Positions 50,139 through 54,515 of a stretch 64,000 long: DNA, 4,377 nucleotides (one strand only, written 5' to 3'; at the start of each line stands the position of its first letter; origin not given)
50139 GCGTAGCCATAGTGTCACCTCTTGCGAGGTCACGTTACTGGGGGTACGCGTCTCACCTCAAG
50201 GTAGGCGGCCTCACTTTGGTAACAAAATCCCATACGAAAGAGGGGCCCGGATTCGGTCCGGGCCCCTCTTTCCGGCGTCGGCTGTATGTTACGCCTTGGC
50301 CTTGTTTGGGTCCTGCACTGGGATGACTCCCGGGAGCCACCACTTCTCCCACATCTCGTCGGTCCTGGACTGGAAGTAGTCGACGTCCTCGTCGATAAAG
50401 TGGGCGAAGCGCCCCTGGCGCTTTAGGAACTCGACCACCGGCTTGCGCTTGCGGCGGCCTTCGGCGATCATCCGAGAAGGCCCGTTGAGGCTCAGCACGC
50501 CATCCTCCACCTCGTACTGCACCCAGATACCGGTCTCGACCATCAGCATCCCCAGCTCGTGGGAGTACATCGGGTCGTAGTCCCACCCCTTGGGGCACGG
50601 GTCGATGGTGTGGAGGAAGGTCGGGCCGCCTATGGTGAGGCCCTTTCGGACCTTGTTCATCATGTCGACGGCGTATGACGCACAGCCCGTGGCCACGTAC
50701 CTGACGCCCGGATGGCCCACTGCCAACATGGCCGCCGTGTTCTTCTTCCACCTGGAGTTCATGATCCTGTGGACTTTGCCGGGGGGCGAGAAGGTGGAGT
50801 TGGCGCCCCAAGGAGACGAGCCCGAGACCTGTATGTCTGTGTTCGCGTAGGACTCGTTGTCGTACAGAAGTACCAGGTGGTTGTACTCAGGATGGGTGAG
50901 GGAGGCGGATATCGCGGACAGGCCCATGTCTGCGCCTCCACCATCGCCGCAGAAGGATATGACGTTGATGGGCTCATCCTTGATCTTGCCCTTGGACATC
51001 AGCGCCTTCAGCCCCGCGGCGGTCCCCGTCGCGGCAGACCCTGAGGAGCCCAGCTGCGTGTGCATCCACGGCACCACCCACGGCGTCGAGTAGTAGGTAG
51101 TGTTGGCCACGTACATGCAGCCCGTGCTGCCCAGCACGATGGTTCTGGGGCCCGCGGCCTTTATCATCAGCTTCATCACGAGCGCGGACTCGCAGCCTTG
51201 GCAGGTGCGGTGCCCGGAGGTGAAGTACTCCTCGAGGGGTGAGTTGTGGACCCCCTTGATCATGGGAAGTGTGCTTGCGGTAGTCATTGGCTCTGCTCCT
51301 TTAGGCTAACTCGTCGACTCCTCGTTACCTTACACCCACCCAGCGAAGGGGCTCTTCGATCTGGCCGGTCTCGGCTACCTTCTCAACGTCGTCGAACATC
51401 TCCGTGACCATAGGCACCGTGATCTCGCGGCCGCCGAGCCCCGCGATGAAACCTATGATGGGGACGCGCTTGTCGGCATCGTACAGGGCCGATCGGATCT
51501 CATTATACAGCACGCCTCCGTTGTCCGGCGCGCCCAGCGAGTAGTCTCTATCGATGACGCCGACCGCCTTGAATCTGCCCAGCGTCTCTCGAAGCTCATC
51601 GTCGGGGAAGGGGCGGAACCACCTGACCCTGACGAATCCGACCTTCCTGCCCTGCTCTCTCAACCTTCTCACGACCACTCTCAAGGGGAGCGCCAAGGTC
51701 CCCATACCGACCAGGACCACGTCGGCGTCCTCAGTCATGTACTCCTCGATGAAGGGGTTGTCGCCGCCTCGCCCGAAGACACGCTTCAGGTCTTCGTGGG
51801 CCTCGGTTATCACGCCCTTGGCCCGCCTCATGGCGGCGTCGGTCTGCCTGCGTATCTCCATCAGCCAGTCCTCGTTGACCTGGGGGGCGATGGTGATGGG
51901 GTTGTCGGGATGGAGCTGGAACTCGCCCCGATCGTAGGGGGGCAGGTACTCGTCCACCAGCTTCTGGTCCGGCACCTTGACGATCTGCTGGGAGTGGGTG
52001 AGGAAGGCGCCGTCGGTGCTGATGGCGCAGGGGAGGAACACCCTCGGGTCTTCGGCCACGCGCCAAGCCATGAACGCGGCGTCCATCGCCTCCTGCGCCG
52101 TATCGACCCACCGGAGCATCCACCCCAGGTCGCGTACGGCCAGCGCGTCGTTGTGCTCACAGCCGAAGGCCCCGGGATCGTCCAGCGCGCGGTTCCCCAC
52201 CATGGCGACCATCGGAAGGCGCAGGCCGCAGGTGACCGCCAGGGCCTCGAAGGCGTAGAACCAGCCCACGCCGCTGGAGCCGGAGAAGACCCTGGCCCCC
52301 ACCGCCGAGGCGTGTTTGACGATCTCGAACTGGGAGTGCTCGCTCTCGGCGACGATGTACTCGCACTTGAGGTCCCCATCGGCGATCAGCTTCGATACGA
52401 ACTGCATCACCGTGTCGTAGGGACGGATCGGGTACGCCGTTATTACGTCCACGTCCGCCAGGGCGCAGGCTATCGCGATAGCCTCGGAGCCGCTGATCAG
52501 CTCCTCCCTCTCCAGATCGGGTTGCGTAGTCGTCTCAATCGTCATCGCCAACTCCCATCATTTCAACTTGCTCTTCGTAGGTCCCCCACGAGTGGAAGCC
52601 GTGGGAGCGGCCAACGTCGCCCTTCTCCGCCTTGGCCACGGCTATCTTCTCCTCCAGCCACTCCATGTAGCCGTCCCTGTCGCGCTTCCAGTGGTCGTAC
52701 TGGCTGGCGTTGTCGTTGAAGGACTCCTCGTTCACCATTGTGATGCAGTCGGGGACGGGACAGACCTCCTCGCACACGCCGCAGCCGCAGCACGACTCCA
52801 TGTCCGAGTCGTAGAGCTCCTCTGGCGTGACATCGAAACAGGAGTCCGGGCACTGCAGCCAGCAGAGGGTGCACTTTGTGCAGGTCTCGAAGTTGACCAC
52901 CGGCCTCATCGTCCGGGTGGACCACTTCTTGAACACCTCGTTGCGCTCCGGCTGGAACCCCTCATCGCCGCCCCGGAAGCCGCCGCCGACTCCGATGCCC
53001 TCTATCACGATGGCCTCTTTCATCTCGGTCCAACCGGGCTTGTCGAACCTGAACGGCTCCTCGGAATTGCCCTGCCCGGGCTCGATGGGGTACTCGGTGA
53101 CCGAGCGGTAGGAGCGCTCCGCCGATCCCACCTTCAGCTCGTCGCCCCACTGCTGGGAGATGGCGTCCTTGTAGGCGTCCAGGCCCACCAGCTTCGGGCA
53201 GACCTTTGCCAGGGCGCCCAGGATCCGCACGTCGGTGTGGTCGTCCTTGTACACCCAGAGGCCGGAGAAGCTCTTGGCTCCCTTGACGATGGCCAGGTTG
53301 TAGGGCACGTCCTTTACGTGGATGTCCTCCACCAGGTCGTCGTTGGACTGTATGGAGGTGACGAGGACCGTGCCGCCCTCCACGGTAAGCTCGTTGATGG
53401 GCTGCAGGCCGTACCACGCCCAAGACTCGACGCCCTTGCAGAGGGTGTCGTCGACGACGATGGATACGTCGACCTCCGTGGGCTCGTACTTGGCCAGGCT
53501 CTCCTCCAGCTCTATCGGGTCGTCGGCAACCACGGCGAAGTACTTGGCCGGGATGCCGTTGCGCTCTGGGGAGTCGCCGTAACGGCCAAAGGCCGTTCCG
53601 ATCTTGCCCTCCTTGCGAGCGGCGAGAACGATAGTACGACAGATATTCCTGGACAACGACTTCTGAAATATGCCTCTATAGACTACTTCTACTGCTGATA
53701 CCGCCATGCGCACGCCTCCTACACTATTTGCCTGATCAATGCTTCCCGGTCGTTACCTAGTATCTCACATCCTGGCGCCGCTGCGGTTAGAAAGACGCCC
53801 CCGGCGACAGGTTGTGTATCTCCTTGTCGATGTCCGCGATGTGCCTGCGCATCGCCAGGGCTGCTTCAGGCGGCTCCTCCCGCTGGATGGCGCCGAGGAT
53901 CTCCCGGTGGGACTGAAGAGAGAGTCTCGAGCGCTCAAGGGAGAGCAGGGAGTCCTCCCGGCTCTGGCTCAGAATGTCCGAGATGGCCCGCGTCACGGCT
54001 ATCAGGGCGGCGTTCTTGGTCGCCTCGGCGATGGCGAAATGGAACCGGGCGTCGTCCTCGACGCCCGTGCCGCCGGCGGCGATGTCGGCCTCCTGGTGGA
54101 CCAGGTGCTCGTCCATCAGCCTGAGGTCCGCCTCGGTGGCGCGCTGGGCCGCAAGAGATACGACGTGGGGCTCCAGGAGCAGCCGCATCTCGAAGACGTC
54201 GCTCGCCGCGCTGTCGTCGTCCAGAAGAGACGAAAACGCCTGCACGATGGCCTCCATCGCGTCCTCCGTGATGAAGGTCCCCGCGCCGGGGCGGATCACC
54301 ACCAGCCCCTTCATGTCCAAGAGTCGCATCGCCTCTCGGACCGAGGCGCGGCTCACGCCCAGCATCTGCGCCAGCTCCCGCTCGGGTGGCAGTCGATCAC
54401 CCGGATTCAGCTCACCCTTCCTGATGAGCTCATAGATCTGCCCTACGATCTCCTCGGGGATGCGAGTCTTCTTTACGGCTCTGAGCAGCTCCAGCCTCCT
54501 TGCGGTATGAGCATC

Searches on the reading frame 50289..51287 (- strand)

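Call 19: search_protein_families(library=ncbifam, proteins=[window:50289-51287:-], max_evalue=0.00001)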
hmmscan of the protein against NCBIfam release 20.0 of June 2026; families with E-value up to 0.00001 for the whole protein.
window:50289-51287:- (332 aa): 6 families
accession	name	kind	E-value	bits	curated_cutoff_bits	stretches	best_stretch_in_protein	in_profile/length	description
NF045792.1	OxalOxredbeta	equivalog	2.5e-102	342.1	590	1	7-311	2-298/311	oxalate oxidoreductase subunit beta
NF008819.1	PRK11865.1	equivalog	1.6e-78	264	405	1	17-315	9-295/300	pyruvate synthase subunit PorB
NF008818.0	PRK11864.1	subfamily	1.3e-70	237.9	405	1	14-315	6-291/300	3-methyl-2-oxobutanoate dehydrogenase subunit beta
NF045766.1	PhenlGlyoxDHPadI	equivalog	1.6e-35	122.8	700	1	17-312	147-429/443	NADH-dependent phenylglyoxylate dehydrogenase subunit beta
TIGR02176.1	pyruv_ox_red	equivalog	7.4e-11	40.6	911.35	1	112-310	959-1149/1167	pyruvate:ferredoxin (flavodoxin) oxidoreductase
TIGR02177.1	PorB_KorB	subfamily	5.1e-06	26.2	261.9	0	100-233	65-189/286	2-oxoacid:acceptor oxidoreductase, beta subunit, pyruvate/2-ketoisovalerate family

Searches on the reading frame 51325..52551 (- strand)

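Call 52: search_protein_families(library=ncbifam, proteins=[window:51325-52551:-], max_evalue=1e-20)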
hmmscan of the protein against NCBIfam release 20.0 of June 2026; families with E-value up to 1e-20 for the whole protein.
window:51325-52551:- (408 aa): 8 families
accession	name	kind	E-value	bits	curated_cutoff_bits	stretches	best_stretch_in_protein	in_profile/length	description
NF045791.1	OxalOxredalpha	equivalog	8.1e-120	400.5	500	1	16-405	4-391/395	oxalate oxidoreductase subunit alpha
NF040682.1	PorA_Arch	equivalog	1.2e-106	356.9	550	1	17-408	4-386/387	pyruvate synthase subunit PorA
NF006233.0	PRK08367.1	equivalog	3.1e-92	309.5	625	1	18-408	6-390/394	pyruvate ferredoxin oxidoreductase subunit alpha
NF045764.1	PhenlGlyoxDHPadG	equivalog_domain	7.1e-82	275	700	1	19-402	5-392/398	NADH-dependent phenylglyoxylate dehydrogenase subunit alpha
NF006232.0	PRK08366.1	equivalog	1.9e-81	273.7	646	1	17-405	8-390/394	2-ketoisovalerate ferredoxin oxidoreductase subunit alpha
NF007201.0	PRK09622.1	equivalog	2.1e-77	260.7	590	1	10-403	4-392/405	2-oxoacid:ferredoxin oxidoreductase subunit alpha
TIGR02176.1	pyruv_ox_red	equivalog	3.8e-29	101.2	911.35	1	19-392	4-381/1167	pyruvate:ferredoxin (flavodoxin) oxidoreductase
NF005507.0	PRK07119.1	subfamily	5.5e-26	91.2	399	1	16-334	4-305/352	3-methyl-2-oxobutanoate dehydrogenase subunit VorB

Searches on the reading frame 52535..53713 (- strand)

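Call 52: search_protein_families(library=ncbifam, proteins=[window:52535-53713:-], max_evalue=1e-20)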
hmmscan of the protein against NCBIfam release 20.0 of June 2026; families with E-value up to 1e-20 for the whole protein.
window:52535-53713:- (392 aa): 1 family
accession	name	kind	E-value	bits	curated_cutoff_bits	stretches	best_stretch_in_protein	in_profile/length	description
NF045790.1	OxalOxreddelta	equivalog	1.2e-28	100.3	230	0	256-334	240-316/316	oxalate oxidoreductase subunit delta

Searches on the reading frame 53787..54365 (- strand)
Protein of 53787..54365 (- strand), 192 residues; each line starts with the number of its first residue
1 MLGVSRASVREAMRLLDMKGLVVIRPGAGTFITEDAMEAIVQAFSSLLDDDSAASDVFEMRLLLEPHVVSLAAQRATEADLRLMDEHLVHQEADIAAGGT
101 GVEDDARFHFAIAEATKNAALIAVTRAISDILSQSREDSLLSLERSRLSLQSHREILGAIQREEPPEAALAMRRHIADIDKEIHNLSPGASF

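Call 52: search_protein_families(library=ncbifam, proteins=[window:53787-54365:-], max_evalue=1e-20)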
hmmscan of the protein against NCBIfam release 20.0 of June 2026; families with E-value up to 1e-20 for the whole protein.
window:53787-54365:- (192 aa): 4 families
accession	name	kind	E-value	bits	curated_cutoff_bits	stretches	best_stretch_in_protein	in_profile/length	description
NF007741.0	PRK10421.1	equivalog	9.6e-29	100.5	311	1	2-186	41-236/262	transcriptional regulator LldR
NF003011.0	PRK03837.1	subfamily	1.9e-27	96.4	260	1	2-185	47-235/241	transcriptional regulator NanR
NF007001.0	PRK09464.1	equivalog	1.3e-22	80.7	330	1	3-183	45-232/254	pyruvate dehydrogenase complex transcriptional repressor PdhR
NF007588.0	PRK10225.1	equivalog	1.1e-21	77.4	442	1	1-186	42-234/257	Uxu operon transcriptional regulator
